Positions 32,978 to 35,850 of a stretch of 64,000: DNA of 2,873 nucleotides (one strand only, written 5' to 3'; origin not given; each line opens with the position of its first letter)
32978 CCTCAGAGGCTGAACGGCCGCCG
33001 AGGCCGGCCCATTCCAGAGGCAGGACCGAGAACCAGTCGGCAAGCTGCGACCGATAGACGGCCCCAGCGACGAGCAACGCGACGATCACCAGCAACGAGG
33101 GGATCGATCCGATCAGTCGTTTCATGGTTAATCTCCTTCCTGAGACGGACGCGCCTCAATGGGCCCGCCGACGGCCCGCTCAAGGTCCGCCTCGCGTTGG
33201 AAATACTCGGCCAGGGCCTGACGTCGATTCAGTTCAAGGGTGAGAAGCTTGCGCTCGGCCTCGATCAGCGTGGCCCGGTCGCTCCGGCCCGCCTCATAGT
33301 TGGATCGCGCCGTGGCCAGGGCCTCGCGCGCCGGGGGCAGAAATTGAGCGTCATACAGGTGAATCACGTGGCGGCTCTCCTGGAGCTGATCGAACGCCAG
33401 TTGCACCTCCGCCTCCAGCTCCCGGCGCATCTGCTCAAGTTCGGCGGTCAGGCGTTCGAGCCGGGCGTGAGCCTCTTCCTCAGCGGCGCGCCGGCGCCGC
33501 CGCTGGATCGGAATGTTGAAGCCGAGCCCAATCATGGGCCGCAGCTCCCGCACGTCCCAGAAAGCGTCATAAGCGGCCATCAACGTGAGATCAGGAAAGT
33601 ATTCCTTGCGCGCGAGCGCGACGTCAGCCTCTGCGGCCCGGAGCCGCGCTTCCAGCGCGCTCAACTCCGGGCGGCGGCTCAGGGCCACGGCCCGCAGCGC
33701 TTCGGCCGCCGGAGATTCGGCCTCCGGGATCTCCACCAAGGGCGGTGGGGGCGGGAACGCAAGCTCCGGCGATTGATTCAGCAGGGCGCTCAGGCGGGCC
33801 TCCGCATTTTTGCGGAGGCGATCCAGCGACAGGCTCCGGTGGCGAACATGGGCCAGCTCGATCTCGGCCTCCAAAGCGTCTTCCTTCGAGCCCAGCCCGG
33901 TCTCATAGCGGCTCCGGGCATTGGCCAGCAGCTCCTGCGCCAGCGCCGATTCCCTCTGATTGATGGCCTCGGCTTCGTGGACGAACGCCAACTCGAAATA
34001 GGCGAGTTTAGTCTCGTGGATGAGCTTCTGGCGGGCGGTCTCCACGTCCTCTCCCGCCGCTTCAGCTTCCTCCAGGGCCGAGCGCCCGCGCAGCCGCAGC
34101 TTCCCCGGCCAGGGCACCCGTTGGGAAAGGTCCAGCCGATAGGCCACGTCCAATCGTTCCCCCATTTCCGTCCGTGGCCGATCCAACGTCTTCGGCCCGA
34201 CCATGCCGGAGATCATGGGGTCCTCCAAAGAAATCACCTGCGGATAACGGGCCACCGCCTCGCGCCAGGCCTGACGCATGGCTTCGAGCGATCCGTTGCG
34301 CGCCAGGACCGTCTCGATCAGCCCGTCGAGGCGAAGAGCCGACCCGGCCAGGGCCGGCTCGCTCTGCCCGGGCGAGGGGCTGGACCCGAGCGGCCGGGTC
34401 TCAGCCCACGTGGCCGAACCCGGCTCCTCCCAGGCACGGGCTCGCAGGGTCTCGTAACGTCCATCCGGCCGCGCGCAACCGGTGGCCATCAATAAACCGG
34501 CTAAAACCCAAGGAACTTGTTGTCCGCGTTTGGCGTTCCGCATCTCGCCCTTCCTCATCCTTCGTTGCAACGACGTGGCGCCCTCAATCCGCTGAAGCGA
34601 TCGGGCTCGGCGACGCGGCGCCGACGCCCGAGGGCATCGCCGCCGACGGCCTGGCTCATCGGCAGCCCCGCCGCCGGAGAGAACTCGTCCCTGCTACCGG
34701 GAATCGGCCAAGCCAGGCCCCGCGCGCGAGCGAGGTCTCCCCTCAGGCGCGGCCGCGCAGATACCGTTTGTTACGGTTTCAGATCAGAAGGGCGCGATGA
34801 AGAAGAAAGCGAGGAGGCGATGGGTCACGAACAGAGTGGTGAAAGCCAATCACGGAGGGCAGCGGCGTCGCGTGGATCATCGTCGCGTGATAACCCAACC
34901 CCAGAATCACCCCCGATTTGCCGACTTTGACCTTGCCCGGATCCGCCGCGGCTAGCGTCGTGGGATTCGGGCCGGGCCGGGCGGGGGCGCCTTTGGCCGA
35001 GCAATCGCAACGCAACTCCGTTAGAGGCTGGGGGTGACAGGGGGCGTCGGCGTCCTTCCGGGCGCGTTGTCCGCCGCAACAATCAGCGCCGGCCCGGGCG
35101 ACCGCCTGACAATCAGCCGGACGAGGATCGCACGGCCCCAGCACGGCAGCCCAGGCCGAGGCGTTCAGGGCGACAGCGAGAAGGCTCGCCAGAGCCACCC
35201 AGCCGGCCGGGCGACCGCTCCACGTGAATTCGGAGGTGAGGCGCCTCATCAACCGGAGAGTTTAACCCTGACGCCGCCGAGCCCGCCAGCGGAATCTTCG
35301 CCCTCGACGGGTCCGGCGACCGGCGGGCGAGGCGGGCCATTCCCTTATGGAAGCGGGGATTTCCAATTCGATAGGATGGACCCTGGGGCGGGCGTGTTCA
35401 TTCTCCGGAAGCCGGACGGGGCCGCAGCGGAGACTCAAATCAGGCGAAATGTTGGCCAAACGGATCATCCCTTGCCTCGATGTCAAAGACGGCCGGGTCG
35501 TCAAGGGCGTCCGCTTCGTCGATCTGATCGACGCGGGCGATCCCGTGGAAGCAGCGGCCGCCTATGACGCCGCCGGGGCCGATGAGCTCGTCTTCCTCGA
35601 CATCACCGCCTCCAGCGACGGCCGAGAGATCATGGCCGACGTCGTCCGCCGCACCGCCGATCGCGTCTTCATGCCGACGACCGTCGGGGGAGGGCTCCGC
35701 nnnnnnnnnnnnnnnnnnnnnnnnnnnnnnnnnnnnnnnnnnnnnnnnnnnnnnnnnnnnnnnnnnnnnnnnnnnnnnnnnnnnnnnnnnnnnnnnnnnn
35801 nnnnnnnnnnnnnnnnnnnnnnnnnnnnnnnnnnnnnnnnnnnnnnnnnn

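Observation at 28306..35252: CusCBA-type metal efflux operon with an extra N-terminal adaptor domain and an unannotated Cys/His-rich periplasmic ORF upstream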

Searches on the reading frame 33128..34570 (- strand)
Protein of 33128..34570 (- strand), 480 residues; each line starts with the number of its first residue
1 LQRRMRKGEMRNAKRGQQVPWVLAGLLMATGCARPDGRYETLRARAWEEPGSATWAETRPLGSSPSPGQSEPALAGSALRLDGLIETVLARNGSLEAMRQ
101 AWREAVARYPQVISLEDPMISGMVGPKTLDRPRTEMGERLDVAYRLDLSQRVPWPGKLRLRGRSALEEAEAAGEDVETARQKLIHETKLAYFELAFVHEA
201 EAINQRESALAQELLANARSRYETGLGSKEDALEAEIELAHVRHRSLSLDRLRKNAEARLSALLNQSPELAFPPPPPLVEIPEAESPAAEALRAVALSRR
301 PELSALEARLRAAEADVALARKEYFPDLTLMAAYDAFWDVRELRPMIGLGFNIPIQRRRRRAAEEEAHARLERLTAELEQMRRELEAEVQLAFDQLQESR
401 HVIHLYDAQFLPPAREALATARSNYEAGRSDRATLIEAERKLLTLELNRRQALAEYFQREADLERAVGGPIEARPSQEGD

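Call 3: search_protein_families(library=pfam, proteins=[window:33128-34570:-], max_evalue=0.01)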
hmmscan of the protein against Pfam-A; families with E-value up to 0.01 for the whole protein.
window:33128-34570:- (480 aa): 1 family
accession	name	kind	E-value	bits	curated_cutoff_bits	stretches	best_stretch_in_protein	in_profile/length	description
PF02321.23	OEP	-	4.9e-47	160.6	22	2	291-468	3-187/187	Outer membrane efflux protein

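Call 4: search_protein_families(library=ncbifam, proteins=[window:33128-34570:-], max_evalue=0.01)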
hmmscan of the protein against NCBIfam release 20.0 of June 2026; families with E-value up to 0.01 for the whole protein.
window:33128-34570:- (480 aa): 9 families
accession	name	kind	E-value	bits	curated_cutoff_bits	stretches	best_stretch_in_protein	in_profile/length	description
TIGR01844.1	type_I_sec_TolC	subfamily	6.7e-27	94.5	225.15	1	142-468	71-398/414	TolC family outer membrane protein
TIGR01845.1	outer_NodT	subfamily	2.7e-23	82.6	210.05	1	139-469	129-459/460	efflux transporter outer membrane subunit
NF047721.1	ToxDrgExpTdeA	equivalog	1.7e-10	40.4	550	1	139-334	123-311/455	toxin/drug exporter TdeA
NF008524.1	PRK11459.1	equivalog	1.2e-09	37.5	650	1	156-333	157-331/478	multidrug resistance outer membrane protein MdtQ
NF045679.1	DiMtlExpIhpA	equivalog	2.5e-07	29.7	650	1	146-471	95-416/424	divalent metal ion exporter subunit IhpA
NF007002.0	PRK09465.1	equivalog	2e-05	23.4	495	1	168-468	111-424/460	outer membrane channel protein TolC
NF033142.1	efflux_OM_AdeC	exception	0.0014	17.4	975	1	163-332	148-316/465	multidrug efflux RND transporter AdeABC outer membrane channel subunit AdeC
NF033143.1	efflux_OM_AdeK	equivalog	0.0033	16.2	900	1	156-332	141-316/480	multidrug efflux RND transporter AdeIJK outer membrane channel subunit AdeK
NF007347.1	PRK09837.1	subfamily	0.0059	15.5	598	0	292-334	273-315/461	Cu(I)/Ag(I) efflux RND transporter outer membrane protein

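Call 30: find_related_loci(query=window:33128-34543:-, collection=metagenome_contigs, flank=4000)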
Query window:33128-34543:- (471 aa) in metagenome_contigs; peptide patterns used: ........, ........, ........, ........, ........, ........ (x = any residue, [..] = any of these).
113 stretches matched a pattern; 24 encode a relative of the query (tblastn E <= 1e-3); 24 distinct loci.
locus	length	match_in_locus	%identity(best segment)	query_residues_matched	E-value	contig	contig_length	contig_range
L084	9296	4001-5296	37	21-470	1e-86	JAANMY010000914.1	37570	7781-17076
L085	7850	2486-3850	40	18-461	1e-84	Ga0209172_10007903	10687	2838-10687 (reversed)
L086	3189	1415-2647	42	51-468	8e-85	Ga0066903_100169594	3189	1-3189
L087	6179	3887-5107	42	51-462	5e-82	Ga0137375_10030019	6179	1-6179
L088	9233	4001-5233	40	44-460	5e-81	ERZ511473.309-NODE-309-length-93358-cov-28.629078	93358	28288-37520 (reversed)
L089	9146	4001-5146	43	75-461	2e-80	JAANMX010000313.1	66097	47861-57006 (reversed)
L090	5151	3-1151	44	75-462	4e-80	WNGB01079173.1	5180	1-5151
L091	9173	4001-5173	41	65-462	3e-80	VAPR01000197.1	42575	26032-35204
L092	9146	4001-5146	43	75-461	2e-80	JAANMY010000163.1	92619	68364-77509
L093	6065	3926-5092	39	67-462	2e-75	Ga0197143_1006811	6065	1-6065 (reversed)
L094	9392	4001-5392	35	7-470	7e-75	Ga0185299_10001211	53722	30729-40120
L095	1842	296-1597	38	13-462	8e-77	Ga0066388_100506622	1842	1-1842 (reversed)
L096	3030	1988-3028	43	51-402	4e-71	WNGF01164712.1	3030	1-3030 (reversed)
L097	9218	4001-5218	39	53-463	2e-68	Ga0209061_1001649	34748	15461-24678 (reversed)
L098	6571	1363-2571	40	51-461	4e-67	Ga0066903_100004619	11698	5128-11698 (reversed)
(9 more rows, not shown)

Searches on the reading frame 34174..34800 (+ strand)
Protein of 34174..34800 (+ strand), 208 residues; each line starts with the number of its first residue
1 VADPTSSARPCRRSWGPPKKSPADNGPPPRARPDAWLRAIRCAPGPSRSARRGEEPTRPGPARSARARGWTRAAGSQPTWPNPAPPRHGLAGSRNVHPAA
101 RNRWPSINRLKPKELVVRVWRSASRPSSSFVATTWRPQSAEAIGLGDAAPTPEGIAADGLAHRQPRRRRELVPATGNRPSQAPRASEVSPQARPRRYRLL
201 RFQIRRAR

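Call 32: search_protein_families(library=pfam, proteins=[window:34174-34800:+], max_evalue=1)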
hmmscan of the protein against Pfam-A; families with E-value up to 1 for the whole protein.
window:34174-34800:+ (208 aa): 0 families

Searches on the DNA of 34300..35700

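Call 6: search_rna_families(source=window, start=34300, end=35700, threshold=evalue, max_evalue=1)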
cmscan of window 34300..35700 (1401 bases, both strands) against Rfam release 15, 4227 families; matches with E-value up to 1: 2.
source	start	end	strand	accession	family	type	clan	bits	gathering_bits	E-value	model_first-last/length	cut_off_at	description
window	35263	35333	-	RF02243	Xoo8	Gene; sRNA;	-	14.5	90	0.19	1-323/323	no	Proteobacterial sRNA Xoo8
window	34657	34699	-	RF00223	IRES_Bip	Cis-reg; IRES;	-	11.8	40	0.57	1-263/263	no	bip internal ribosome entry site (IRES)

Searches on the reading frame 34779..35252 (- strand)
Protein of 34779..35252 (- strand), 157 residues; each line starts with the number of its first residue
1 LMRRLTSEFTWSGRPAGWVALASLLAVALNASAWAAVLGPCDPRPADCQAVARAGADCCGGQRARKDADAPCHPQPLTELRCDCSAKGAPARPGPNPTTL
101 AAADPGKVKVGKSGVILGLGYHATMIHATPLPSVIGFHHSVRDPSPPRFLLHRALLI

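Call 3: search_protein_families(library=pfam, proteins=[window:34779-35252:-], max_evalue=0.01)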
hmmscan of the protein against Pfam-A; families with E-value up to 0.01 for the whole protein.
window:34779-35252:- (157 aa): 0 families

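Call 4: search_protein_families(library=ncbifam, proteins=[window:34779-35252:-], max_evalue=0.01)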
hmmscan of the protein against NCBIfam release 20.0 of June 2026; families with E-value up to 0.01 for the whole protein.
window:34779-35252:- (157 aa): 0 families

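Call 8: find_homologous_proteins(query=window:34779-35252:-, max_evalue=0.01)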
Query window:34779-35252:-: 268 candidates shared short words with the query, none scored E <= 0.01.

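Call 23: search_protein_representatives(protein=window:34779-35252:-)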
Query: 157 residues. Proteins with E-value up to 0.001 (for the whole library): 1; up to 1e-10: 1; up to 1e-30: 1. The best 1 are listed.
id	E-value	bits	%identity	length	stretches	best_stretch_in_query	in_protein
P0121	1.3e-44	168.8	100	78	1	80-157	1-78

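Call 32: search_protein_families(library=pfam, proteins=[window:34779-35252:-], max_evalue=1)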
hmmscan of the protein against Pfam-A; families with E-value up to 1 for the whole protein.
window:34779-35252:- (157 aa): 0 families

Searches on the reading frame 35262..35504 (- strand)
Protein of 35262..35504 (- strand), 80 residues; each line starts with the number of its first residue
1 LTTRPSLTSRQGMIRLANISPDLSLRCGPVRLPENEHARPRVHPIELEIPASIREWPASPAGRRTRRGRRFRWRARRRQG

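Call 32: search_protein_families(library=pfam, proteins=[window:35262-35504:-], max_evalue=1)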
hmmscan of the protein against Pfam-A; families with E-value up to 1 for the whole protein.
window:35262-35504:- (80 aa): 1 family
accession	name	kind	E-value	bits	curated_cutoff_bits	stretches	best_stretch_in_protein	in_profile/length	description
PF15708.10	PRR20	-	0.04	14.4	27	1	28-79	41-92/239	Proline-rich protein family 20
